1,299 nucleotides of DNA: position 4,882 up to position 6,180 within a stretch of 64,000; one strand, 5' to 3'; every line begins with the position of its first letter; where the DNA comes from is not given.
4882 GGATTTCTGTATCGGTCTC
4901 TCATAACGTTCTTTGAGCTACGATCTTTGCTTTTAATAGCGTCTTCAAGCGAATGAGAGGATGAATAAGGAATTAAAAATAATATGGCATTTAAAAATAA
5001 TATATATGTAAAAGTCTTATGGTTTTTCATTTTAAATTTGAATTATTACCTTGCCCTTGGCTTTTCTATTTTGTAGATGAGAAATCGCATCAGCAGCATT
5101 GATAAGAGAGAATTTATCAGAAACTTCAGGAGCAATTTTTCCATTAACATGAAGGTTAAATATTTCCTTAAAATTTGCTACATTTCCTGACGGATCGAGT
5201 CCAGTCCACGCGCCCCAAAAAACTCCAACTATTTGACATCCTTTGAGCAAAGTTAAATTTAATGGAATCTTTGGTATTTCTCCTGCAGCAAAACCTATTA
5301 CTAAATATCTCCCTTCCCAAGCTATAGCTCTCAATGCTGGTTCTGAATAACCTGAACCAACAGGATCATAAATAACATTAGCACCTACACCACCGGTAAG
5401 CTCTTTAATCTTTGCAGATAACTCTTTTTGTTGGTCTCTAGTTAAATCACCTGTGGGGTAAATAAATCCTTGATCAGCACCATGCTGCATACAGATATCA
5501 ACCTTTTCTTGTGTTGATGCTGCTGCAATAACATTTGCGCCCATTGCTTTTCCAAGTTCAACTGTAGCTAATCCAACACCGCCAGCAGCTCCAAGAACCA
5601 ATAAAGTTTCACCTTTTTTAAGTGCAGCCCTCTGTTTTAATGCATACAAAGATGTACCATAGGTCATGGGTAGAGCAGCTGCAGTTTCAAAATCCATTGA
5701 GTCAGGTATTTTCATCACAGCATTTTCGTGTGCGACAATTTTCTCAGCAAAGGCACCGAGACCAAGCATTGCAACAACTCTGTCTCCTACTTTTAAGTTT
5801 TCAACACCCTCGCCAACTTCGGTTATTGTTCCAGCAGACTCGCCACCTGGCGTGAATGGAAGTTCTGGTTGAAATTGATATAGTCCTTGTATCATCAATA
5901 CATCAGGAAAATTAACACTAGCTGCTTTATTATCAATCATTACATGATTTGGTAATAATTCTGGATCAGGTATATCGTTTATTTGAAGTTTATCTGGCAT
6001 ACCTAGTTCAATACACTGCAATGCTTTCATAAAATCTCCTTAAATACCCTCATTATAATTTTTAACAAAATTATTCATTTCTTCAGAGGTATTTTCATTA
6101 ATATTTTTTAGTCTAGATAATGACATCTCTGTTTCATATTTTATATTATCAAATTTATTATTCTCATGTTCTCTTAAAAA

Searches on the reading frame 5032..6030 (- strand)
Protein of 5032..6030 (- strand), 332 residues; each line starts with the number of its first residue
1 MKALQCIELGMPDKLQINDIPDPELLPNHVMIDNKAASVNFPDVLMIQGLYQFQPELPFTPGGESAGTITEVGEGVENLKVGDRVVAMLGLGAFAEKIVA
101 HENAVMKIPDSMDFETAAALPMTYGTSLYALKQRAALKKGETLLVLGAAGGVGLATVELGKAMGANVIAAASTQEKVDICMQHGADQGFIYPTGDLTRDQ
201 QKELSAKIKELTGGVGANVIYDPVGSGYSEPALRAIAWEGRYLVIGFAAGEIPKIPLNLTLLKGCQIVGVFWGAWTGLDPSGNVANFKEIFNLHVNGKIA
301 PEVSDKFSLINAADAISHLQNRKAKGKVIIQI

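Call 61: search_protein_families(library=pfam, proteins=[window:5032-6030:-], max_evalue=0.001)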
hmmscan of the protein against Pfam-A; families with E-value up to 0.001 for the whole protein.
window:5032-6030:- (332 aa): 4 families
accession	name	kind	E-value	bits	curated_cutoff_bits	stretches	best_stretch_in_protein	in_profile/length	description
PF00107.32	ADH_zinc_N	-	5.3e-22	78.6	31.8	1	151-274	1-116/129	Zinc-binding dehydrogenase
PF08240.17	ADH_N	-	2.2e-18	66.8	23.5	1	27-110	2-104/104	Alcohol dehydrogenase GroES-like domain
PF13602.12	ADH_zinc_N_2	-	3.2e-10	41.5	27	1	184-330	2-134/134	Zinc-binding dehydrogenase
PF00106.31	adh_short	-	5.4e-06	26.5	26.6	1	142-215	2-78/195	short chain dehydrogenase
